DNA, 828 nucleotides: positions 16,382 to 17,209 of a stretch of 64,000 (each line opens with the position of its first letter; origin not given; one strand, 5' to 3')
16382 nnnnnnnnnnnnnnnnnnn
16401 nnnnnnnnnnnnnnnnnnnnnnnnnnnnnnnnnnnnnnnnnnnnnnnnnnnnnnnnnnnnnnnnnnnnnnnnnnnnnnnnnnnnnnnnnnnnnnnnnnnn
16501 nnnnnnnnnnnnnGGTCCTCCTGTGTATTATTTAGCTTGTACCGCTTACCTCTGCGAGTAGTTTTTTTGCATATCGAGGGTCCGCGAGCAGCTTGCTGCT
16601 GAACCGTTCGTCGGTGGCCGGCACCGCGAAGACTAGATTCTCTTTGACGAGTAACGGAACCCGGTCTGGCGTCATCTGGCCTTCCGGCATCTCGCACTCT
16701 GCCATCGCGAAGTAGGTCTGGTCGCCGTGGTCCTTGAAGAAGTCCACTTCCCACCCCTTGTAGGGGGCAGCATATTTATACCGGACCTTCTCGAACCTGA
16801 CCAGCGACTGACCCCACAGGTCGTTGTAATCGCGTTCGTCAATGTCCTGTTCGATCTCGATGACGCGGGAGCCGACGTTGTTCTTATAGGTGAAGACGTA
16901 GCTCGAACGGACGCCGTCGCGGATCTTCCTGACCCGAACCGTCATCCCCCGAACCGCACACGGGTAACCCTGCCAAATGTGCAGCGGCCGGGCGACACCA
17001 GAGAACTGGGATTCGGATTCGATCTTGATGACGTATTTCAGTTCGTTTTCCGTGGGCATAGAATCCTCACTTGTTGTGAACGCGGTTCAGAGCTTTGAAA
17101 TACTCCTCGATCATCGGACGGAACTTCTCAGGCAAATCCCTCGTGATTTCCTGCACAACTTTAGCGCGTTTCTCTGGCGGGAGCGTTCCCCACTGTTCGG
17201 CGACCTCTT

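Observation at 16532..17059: CYTH (triphosphate tunnel) domain protein in a phage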

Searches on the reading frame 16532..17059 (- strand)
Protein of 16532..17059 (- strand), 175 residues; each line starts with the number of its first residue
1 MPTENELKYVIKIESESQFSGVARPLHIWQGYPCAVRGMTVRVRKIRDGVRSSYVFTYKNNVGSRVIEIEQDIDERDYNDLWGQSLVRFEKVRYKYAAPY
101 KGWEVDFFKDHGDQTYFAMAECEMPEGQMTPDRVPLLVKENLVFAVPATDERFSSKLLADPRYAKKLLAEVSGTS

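Call 3: search_protein_families(library=pfam, proteins=[window:16532-17059:-], max_evalue=10)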
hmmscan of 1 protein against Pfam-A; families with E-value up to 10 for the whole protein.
window:16532-17059:- (175 aa): 0 families

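Call 4: search_protein_families(library=ncbifam, proteins=[window:16532-17059:-], max_evalue=10)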
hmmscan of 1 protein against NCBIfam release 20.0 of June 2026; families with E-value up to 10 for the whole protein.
window:16532-17059:- (175 aa): 0 families

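Call 5: search_protein_families(library=phrogs, proteins=[window:16532-17059:-], max_evalue=10)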
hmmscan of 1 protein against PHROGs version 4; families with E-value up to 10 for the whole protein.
window:16532-17059:- (175 aa): 4 families
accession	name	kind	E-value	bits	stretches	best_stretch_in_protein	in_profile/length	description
phrog_6660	-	unknown function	4.3e-07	31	1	3-126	3-120/157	-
phrog_14791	-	unknown function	0.018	15.5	1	38-114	81-164/315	-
phrog_25386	-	unknown function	0.15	13.3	1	90-131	27-64/66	-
phrog_29974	-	unknown function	0.17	12.4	1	78-119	31-72/204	-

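Call 6: search_solved_structures(query=window:16532-17059:-, max_evalue=10, show_alignments=3)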
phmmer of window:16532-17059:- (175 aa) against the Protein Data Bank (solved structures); distinct sequences matched with E-value up to 10: 4.
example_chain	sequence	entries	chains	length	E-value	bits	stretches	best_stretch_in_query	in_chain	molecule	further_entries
3bti_B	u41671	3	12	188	0.97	12.2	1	18-89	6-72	HTH-type transcriptional regulator qacR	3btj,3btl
8yp2_A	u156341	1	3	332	0.98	12.2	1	39-85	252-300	NADP-dependent oxidoreductase domain-containing protein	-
8yp9_A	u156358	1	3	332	1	12.1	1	39-85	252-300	NADP-dependent oxidoreductase domain-containing protein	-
3j8b_C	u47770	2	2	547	1.4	11.7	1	28-77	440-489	Eukaryotic translation initiation factor 3 subunit C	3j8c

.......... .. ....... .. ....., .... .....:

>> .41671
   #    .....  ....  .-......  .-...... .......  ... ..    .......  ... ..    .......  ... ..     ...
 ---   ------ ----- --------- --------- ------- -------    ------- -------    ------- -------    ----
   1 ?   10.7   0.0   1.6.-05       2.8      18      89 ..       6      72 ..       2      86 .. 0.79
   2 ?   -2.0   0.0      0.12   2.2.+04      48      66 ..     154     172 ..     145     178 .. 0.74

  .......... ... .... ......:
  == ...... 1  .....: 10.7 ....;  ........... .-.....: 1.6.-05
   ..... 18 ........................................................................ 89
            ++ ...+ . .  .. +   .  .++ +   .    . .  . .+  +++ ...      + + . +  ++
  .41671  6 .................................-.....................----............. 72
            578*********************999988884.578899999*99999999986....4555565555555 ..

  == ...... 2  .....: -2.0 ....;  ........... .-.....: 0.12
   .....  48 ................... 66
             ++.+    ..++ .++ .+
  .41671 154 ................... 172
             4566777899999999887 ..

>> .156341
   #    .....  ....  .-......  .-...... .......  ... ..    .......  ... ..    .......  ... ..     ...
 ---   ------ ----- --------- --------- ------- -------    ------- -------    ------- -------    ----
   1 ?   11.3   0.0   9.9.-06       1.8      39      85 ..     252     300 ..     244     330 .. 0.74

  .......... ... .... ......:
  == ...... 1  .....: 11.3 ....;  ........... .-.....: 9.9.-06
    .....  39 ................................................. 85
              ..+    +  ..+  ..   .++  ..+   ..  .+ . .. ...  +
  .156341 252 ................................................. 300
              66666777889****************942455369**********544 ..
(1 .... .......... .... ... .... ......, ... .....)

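Call 7: find_homologous_proteins(query=window:16532-17059:-, max_evalue=0.001)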
Query window:16532-17059:- (175 aa): 204 proteins with E <= 0.001 among 231 candidates; the best 120 are listed.
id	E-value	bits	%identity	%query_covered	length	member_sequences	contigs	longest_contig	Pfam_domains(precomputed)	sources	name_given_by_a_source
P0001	3.9e-114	396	100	100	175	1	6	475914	-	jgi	jgi:CYTH domain-containing protein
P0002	1.4e-97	342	83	100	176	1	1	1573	-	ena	-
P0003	5.3e-93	327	81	98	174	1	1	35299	-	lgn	-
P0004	6.7e-91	320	77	98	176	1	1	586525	-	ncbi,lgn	-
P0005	8.1e-91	320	78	99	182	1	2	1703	-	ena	-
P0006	3.7e-90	318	77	100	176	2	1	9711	-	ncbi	-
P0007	5.7e-88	311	79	97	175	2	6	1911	-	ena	-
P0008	1.6e-87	309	77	98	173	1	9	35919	-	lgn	-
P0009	1.1e-84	300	76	98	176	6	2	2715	-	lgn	-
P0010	4.4e-83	295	74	98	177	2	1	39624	-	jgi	-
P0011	6.2e-81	288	71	98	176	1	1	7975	-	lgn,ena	-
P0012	5.4e-69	249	65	99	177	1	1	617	-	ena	-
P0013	1.1e-66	242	63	100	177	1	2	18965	-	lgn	-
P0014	1.3e-63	232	79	76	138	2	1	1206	-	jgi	jgi:CYTH domain-containing protein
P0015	7.4e-53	197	55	98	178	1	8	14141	-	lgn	-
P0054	1.1e-43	167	49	98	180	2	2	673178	-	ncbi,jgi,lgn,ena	jgi:CYTH domain-containing protein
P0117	1.1e-34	137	39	99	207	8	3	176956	-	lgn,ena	-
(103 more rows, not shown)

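Call 9: search_solved_structures(query=A1, max_evalue=10, show_alignments=3)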
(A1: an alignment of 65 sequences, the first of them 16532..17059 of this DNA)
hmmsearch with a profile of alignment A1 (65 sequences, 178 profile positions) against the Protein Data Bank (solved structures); distinct sequences matched with E-value up to 10: 2.
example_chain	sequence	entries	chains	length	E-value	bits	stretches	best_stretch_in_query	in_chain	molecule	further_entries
3typ_A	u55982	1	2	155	3.3e-08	36.8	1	1-138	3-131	Uncharacterized protein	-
2fbl_A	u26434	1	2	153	9.9e-08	35.3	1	3-138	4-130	hypothetical protein NE1496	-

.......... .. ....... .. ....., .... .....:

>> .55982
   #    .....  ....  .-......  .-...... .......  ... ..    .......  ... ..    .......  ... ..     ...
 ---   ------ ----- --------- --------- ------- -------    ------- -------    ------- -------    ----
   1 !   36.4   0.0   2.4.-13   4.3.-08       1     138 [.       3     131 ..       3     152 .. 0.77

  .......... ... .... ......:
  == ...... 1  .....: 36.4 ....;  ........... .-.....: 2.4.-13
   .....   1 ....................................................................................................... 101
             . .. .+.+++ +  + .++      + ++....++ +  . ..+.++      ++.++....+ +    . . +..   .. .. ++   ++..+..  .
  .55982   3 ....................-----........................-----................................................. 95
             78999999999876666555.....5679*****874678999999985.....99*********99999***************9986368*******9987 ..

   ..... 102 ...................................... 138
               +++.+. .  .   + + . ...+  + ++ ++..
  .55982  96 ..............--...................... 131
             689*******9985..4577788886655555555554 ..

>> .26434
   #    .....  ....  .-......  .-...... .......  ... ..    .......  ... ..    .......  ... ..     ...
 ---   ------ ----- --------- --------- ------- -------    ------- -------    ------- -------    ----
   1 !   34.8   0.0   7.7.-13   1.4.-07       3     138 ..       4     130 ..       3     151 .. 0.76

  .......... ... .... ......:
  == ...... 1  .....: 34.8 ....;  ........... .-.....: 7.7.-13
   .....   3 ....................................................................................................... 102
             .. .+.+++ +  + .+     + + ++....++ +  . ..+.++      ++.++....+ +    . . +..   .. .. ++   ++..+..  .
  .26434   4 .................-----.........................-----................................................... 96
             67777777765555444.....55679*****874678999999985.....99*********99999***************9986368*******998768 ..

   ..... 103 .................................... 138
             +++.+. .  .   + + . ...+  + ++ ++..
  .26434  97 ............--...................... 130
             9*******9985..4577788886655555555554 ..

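Call 10: search_protein_families(library=pfam, alignment_id=A1, max_evalue=1)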
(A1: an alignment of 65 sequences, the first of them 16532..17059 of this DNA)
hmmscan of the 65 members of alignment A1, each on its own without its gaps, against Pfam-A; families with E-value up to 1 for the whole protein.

A. member 1, window:16532-17059:- (175 aa): 0 families

B. families by the number of members that match (of 65 scanned): 33 families (the first 25 are shown)
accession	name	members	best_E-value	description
PF01928.26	CYTH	8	0.00016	CYTH domain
PF10788.14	DUF2603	4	0.081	Protein of unknown function (DUF2603)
PF22722.2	NA-iREase1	3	0.0016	NACHT-associated inactive Restriction Endonuclease 1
PF13984.11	MsyB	3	0.042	MsyB protein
PF15283.12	DUF4595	2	0.033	Domain of unknown function (DUF4595) with porin-like fold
PF20668.2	DUF6815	2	0.037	Domain of unknown function (DUF6815)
PF09402.16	MSC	2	0.073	Man1-Src1p-C-terminal domain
PF23488.1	YKL065W-A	1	0.0017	YKL065W-A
PF05958.17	tRNA_U5-meth_tr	1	0.0042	tRNA (Uracil-5-)-methyltransferase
PF12814.13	Mcp5_PH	1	0.026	Meiotic cell cortex C-terminal pleckstrin homology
PF02029.20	Caldesmon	1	0.03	Caldesmon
PF08458.16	PH_2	1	0.037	Plant pleckstrin homology-like region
PF10537.14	WAC_Acf1_DNA_bd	1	0.045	ATP-utilising chromatin assembly and remodelling N-terminal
PF04845.19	PurA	1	0.076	PurA ssDNA and RNA-binding protein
PF25083.1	GIPC1_GH1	1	0.09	GIPC1-3 GH1 domain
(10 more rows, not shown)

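Call 16: find_encoding_contigs(protein=window:16532-17059:-, flank=10000, max_places=6)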
Protein window:16532-17059:- (175 aa): 9 contigs read that carry it; 2 places shown.
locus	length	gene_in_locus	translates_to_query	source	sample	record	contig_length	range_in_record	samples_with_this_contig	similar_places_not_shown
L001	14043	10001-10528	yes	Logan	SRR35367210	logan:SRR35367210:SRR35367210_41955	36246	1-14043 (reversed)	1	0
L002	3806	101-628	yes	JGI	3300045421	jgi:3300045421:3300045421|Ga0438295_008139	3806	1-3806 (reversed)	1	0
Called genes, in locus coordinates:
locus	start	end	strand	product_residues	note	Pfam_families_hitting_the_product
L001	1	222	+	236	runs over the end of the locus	-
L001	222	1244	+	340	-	PF04230:PS_pyruv_trans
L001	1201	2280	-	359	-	PF13692:Glyco_trans_1_4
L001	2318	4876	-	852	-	PF14890:Intein_splicing, PF07230:Portal_T4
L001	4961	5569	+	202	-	-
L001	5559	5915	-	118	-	-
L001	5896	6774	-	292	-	-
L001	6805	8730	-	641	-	PF03237:Terminase_6N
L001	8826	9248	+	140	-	PF00210:Ferritin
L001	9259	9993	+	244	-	-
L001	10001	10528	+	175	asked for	-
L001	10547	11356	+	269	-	-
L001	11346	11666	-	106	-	-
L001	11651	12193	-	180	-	-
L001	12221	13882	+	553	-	-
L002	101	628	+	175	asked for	-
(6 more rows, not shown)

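Call 17: predict_structure(alignment_id=A1)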
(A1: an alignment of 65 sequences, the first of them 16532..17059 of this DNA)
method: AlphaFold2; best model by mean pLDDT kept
length: 175 residues; sequences in the alignment: 65
mean_pLDDT: 92.9   pTM: 0.87
mean pLDDT of the five models: 92.9, 92.3, 91.3, 91.3, 91.2
residues with pLDDT >= 90: 141; 70-90: 28; 50-70: 3; < 50: 3
segments of 3 or more residues with pLDDT < 50: none
pLDDT, mean of each block of 10 residues (from residue 1): 75 96 95 92 96 97 88 98 97 93 96 97 89 95 94 94 97 78
secondary structure, 60 per line:
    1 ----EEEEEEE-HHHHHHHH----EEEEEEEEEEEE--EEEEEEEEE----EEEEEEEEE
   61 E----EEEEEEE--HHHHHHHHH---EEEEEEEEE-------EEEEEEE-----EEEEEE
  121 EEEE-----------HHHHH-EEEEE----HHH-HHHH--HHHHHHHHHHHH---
elements in order: E5-11 H13-20 E25-36 E39-47 E52-61 E66-72 H75-83 E87-95 E103-109 E115-124 H136-140 E142-146 H155-158 H161-172

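Call 20: fold_search(model_id=the predicted structure, library=pdb)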
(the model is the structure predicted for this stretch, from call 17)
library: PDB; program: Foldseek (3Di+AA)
matches with E <= 10: 736; with E <= 0.001: 17
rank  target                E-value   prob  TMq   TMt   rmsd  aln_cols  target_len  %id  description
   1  2een_A                7.8e-07  1.00  0.50  0.50   8.2       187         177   19  Structure of PH1819 protein from Pyrococcus Horikoshii OT3 (released 2007-08-21)
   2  2een_B                1.4e-05  1.00  0.51  0.54   5.3       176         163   18  Structure of PH1819 protein from Pyrococcus Horikoshii OT3 (released 2007-08-21)
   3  5a67                  2.6e-05  1.00  0.52  0.46   6.4       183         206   17  Crystal structure of AtTTM3 in complex with tripolyphosphate and manganese ion (form B) (released 2015-08-05)
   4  3v85                  2.9e-05  1.00  0.50  0.44   5.9       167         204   17  1.9 Angstrom resolution crystal structure of the protein Q9SIY3 from Arabidopsis thaliana (released 2012-11-07)
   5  2gfg_A                7.5e-05  1.00  0.45  0.42   8.3       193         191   11  Crystal structure of a putative adenylate cyclase (bh2851) from bacillus halodurans at 2.12 A resolution (released 2006-05-02)
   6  3sy3_C                1.1e-04  1.00  0.50  0.49   5.7       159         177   12  GBAA_1210 protein, a putative adenylate cyclase, from Bacillus anthracis (released 2011-07-27)
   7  2gfg_B                1.2e-04  1.00  0.52  0.49   7.8       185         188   10  Crystal structure of a putative adenylate cyclase (bh2851) from bacillus halodurans at 2.12 A resolution (released 2006-05-02)
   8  5a5y_A                1.3e-04  1.00  0.52  0.45   6.5       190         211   16  Crystal structure of AtTTM3 in complex with tripolyphosphate and magnesium ion (form A) (released 2015-08-05)
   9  8h92_B                1.4e-04  1.00  0.51  0.45   4.7       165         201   14  Ziziphus jujuba adenylyl cyclase (released 2024-01-03)
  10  3sy3_B                1.6e-04  1.00  0.45  0.45   6.3       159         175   13  GBAA_1210 protein, a putative adenylate cyclase, from Bacillus anthracis (released 2011-07-27)
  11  3sy3_A                1.7e-04  1.00  0.51  0.51   5.8       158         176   12  GBAA_1210 protein, a putative adenylate cyclase, from Bacillus anthracis (released 2011-07-27)
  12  1yem_A                3.1e-04  1.00  0.50  0.53   8.1       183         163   15  Conserved hypothetical protein Pfu-838710-001 from Pyrococcus furiosus (released 2005-01-11)
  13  2gfg_C                3.4e-04  1.00  0.50  0.47   7.8       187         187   12  Crystal structure of a putative adenylate cyclase (bh2851) from bacillus halodurans at 2.12 A resolution (released 2006-05-02)
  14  1yem_B                3.6e-04  1.00  0.47  0.49   8.3       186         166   17  Conserved hypothetical protein Pfu-838710-001 from Pyrococcus furiosus (released 2005-01-11)
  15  3sy3_D                5.4e-04  1.00  0.45  0.44   6.3       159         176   13  GBAA_1210 protein, a putative adenylate cyclase, from Bacillus anthracis (released 2011-07-27)
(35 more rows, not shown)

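Call 22: search_dna_similar(query=window:16532-17059:-, collection=phages, mode=protein, max_rows=40)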
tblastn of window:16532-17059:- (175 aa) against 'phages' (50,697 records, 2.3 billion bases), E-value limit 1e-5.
Records with a match: 2; places in all: 2; records where one place covers at least 80% of the query: 2.
Best place of each record, by identity: <60% 2.
By first word of the organism name: uncultured 1; Sinorhizobium 1.
By host as written in the record: - 1; Sinohrizobium meliloti NRRL L-50 1.
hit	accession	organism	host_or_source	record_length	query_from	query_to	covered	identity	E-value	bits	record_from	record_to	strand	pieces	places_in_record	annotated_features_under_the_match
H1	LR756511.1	uncultured phage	metagenomic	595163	1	174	99%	49.4%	2e-48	173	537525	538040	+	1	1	record has no annotation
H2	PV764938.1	Sinorhizobium phage Phosso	Sinohrizobium meliloti NRRL L-50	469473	1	164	94%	28.7%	3e-10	64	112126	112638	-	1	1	hypothetical protein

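Call 24: get_annotated_region(hit=H2, flank=8000)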
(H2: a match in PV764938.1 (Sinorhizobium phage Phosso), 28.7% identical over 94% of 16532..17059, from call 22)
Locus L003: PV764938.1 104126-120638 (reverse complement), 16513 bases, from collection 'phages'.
description: Sinorhizobium phage Phosso, complete genome.
organism: Sinorhizobium phage Phosso (NCBI taxid 3435197)
taxonomy: Viruses
host: Sinohrizobium meliloti NRRL L-50; source: soil; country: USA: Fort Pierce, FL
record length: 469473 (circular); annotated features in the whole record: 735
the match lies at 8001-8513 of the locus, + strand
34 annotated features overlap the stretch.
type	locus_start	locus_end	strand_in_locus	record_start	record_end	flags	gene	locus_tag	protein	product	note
CDS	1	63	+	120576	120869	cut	-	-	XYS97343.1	hypothetical protein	185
CDS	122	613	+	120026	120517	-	-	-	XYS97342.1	hypothetical protein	184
CDS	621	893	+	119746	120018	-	-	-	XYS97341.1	hypothetical protein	183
CDS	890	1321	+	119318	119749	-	-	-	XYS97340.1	hypothetical protein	182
CDS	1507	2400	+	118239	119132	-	-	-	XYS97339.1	hypothetical protein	181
CDS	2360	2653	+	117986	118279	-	-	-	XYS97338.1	hypothetical protein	180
CDS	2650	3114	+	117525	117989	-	-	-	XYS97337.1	hypothetical protein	179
CDS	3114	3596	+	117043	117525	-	-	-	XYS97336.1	hypothetical protein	178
CDS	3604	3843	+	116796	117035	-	-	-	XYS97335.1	hypothetical protein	177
CDS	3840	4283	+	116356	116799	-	-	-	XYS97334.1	hypothetical protein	176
CDS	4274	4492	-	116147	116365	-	-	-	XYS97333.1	translation initiation factor IF-1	175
CDS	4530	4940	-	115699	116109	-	-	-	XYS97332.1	MutT-like nucleotide pyrophosphohydrolase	174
CDS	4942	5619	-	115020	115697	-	-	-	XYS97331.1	ATPase domain-containing Clp family protein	173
CDS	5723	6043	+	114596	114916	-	-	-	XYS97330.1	hypothetical protein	172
CDS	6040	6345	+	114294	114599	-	-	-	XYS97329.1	hypothetical protein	171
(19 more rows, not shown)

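Call 26: get_annotated_region(hit=H1, flank=10000)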
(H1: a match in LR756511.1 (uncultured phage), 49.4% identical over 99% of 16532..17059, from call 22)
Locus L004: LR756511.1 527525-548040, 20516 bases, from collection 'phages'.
description: uncultured phage genome assembly, chromosome: 1.
organism: uncultured phage (NCBI taxid 278008)
taxonomy: Viruses; environmental samples
host: -; source: metagenomic; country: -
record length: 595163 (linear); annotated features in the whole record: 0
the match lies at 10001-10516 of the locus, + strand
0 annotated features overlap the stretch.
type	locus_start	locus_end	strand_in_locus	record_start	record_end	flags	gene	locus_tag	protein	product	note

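Call 27: find_encoding_contigs(protein=P0054, flank=10000, max_places=2)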
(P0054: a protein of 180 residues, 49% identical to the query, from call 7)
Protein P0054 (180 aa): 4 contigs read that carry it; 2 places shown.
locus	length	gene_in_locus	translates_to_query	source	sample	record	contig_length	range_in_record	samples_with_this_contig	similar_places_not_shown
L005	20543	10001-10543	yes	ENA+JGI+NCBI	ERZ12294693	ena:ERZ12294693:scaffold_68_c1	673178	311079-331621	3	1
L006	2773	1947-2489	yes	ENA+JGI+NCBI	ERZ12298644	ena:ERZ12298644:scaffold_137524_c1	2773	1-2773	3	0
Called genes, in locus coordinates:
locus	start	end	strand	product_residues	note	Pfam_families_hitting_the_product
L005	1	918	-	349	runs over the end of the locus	PF13155:Toprim_2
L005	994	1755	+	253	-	PF12705:PDDEXK_1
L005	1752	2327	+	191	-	PF00355:Rieske (weak)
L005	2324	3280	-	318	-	-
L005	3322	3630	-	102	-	PF06127:Mpo1-like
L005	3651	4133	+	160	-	-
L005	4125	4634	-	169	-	PF23140:Gp80 (weak)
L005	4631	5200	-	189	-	PF13563:2_5_RNA_ligase2, PF23474:Acb1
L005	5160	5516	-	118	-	-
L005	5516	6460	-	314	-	-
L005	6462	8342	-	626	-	PF03237:Terminase_6N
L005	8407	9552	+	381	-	PF04389:Peptidase_M28, PF01546:Peptidase_M20 (weak)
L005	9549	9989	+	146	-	PF00210:Ferritin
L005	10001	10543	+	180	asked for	-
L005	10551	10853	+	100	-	-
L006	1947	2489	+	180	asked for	-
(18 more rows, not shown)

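Call 28: find_encoding_contigs(protein=P0117, flank=10000, max_places=2)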
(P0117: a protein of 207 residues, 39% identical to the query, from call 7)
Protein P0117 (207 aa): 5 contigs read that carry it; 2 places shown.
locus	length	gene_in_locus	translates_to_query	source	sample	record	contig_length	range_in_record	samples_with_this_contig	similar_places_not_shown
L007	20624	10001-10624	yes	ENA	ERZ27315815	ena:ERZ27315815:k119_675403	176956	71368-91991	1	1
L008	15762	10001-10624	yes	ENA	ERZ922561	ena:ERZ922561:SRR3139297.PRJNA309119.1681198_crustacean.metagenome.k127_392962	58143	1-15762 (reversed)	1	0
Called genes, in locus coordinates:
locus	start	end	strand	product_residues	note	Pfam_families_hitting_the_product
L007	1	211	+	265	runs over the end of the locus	PF05212:DUF707 (weak)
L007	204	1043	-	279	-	PF01555:N6_N4_Mtase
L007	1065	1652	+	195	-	-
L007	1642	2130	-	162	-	PF00188:CAP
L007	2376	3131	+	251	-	PF00557:Peptidase_M24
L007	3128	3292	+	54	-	-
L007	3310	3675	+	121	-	-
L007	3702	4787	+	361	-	PF00149:Metallophos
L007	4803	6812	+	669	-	PF13476:AAA_23 (weak), PF02463:SMC_N (faint), PF13304:AAA_21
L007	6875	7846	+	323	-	PF00268:Ribonuc_red_sm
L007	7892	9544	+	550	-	PF02867:Ribonuc_red_lgC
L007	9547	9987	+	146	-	PF00692:dUTPase, PF22769:DCD (weak)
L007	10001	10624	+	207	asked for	-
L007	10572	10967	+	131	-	-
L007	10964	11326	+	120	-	-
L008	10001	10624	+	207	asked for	-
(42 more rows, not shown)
